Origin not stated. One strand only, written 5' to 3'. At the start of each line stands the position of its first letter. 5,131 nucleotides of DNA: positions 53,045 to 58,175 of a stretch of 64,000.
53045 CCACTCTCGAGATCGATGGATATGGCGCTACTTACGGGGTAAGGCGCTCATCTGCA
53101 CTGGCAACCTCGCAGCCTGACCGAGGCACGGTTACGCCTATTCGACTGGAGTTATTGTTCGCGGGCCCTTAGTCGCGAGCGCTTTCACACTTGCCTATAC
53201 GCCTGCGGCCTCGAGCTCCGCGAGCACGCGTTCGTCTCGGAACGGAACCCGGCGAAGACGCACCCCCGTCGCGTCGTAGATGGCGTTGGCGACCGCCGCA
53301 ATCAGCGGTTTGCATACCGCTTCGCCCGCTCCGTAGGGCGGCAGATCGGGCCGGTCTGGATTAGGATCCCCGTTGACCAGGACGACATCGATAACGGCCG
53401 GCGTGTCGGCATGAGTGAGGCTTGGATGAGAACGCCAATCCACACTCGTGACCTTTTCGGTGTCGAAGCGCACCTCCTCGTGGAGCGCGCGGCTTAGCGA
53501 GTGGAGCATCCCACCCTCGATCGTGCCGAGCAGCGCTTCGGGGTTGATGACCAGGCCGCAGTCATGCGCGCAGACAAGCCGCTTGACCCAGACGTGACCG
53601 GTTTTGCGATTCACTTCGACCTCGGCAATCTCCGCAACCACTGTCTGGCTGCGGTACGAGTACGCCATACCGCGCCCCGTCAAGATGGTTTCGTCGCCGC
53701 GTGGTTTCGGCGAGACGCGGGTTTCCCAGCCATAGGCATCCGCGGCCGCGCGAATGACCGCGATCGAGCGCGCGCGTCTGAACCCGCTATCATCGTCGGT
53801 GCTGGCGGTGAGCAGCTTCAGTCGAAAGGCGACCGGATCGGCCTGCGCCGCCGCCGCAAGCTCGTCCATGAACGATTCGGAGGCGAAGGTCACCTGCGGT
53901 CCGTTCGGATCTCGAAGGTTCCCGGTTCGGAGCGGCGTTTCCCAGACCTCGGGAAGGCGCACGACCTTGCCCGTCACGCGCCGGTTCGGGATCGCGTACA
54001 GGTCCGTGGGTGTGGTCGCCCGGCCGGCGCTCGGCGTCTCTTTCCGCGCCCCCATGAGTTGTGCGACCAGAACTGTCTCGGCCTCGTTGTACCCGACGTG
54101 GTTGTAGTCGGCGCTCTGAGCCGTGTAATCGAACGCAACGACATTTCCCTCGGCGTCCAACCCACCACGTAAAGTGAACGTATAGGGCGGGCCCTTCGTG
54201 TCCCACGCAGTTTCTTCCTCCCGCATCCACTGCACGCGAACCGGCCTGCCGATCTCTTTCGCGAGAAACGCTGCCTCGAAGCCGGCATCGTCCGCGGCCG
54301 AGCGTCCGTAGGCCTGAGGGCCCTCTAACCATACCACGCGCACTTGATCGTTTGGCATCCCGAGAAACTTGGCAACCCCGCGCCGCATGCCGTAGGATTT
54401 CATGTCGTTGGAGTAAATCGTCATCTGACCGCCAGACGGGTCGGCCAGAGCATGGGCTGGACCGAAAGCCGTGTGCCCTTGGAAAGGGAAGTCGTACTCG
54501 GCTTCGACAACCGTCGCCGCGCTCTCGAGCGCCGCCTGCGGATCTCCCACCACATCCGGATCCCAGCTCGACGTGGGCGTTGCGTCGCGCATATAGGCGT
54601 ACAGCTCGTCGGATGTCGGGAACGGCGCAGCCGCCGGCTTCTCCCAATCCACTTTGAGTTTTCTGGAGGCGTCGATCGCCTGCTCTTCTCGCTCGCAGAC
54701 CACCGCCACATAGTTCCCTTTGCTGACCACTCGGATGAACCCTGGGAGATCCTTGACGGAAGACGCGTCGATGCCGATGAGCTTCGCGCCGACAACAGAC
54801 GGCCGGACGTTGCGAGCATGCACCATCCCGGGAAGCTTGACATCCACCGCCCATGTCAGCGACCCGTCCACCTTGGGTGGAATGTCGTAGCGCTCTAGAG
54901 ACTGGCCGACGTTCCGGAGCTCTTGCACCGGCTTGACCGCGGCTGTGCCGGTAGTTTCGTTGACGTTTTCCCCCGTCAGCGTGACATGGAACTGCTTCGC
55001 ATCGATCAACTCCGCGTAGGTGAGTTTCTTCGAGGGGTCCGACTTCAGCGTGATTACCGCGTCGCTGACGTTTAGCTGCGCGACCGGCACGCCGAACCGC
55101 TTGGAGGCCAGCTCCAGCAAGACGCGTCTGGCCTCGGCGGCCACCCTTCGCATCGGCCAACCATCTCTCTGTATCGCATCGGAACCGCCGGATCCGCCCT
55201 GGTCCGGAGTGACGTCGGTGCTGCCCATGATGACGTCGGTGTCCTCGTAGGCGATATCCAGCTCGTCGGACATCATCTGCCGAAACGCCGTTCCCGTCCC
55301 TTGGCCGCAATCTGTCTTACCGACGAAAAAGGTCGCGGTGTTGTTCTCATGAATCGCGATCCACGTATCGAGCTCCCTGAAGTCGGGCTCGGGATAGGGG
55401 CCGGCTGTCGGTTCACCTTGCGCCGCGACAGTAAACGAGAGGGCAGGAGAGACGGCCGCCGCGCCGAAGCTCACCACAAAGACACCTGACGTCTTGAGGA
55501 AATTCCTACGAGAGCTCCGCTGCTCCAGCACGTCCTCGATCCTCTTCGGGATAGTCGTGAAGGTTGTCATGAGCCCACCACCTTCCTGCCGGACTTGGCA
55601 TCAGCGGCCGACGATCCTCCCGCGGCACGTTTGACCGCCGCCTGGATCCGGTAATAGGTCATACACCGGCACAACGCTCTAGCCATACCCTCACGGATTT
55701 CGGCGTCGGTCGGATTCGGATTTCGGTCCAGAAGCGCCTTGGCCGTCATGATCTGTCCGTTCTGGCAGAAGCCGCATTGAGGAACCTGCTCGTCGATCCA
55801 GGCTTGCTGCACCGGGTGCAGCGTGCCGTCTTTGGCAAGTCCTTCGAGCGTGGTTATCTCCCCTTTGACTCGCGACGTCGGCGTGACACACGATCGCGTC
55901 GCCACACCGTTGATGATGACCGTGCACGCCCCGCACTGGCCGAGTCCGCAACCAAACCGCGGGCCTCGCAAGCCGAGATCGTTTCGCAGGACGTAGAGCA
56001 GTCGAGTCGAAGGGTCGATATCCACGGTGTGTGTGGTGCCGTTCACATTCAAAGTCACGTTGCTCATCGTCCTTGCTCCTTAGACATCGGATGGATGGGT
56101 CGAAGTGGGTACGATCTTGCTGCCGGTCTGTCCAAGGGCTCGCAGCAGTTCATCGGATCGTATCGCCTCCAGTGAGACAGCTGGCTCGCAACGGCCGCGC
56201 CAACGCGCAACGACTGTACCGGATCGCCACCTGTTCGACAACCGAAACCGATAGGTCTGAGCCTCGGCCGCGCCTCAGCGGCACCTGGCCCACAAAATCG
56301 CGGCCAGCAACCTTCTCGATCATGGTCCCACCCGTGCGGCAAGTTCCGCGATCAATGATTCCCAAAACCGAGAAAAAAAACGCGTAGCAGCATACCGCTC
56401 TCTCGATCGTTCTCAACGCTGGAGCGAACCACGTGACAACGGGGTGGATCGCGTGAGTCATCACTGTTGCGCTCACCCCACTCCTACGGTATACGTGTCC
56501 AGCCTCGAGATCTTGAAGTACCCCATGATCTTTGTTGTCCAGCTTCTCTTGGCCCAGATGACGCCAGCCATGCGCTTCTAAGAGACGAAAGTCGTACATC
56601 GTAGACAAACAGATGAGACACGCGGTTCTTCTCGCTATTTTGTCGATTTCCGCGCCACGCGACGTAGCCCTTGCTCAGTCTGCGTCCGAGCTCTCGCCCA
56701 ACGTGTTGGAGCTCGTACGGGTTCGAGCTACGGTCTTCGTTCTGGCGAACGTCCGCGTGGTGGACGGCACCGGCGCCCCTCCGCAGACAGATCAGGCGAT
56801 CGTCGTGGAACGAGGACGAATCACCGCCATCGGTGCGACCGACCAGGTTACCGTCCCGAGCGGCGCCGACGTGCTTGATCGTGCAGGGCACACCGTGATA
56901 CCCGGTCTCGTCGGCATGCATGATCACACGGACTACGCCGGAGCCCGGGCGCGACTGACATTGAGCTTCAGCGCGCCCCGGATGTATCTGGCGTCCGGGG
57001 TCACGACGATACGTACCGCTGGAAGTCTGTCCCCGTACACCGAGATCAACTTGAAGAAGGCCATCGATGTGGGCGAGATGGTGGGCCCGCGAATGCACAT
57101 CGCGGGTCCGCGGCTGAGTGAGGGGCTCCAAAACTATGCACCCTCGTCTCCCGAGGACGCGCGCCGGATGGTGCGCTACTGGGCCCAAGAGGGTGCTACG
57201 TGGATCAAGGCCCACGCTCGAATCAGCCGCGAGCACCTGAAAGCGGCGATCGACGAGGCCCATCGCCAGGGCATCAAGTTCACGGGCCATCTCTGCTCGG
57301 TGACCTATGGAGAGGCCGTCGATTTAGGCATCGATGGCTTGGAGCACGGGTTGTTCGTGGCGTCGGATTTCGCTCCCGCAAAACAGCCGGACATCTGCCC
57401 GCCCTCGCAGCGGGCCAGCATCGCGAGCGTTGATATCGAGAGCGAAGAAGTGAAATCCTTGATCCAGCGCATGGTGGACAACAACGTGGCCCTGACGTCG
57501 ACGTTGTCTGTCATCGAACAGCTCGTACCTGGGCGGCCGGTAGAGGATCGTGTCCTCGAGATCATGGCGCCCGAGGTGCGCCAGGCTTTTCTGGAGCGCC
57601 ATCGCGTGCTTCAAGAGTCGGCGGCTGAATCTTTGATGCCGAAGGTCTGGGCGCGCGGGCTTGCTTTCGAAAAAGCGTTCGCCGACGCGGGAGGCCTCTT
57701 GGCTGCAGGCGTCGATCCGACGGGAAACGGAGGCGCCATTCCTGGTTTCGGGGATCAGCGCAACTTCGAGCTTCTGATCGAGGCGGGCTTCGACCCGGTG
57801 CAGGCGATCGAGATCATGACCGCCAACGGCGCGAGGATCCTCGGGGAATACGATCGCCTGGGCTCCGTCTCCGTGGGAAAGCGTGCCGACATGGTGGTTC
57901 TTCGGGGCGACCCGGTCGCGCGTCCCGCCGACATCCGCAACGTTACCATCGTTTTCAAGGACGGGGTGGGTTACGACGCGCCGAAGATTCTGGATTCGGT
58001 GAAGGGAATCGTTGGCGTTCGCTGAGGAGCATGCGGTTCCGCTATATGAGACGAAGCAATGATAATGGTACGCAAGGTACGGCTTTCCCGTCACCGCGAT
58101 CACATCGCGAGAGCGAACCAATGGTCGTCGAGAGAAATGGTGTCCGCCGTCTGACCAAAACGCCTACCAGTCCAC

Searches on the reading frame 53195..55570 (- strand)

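Call 94: search_protein_families(library=pfam, proteins=[window:53195-55570:-], max_evalue=0.0001)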
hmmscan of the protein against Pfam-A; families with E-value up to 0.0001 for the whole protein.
window:53195-55570:- (791 aa): 2 families
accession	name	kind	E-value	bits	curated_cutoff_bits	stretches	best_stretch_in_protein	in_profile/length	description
PF20256.3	MoCoBD_2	-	7.6e-38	131.1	27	2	68-199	49-173/283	Molybdopterin cofactor-binding domain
PF02738.23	MoCoBD_1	-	5.1e-31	108.1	27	1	341-585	15-242/244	Molybdopterin cofactor-binding domain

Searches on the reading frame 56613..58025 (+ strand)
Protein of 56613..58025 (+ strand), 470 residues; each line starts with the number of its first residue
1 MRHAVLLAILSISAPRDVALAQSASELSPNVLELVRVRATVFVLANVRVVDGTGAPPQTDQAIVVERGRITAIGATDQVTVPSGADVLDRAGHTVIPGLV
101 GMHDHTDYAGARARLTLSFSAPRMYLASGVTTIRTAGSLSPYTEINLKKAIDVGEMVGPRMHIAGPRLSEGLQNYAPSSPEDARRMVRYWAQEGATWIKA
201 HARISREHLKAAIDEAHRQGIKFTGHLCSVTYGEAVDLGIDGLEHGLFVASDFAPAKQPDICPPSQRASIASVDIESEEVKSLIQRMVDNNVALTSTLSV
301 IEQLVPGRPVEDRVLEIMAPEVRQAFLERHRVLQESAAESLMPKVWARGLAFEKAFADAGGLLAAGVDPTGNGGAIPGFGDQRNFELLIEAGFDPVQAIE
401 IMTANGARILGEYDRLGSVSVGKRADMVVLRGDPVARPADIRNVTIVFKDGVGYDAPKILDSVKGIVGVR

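Call 94: search_protein_families(library=pfam, proteins=[window:56613-58025:+], max_evalue=0.0001)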
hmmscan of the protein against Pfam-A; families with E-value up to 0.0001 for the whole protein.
window:56613-58025:+ (470 aa): 2 families
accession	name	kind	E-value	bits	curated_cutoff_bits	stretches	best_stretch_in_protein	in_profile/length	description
PF01979.26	Amidohydro_1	-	6.4e-20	72.1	25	1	94-451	1-342/345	Amidohydrolase family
PF07969.17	Amidohydro_3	-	5e-11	43.2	29.7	1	394-448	408-465/472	Amidohydrolase family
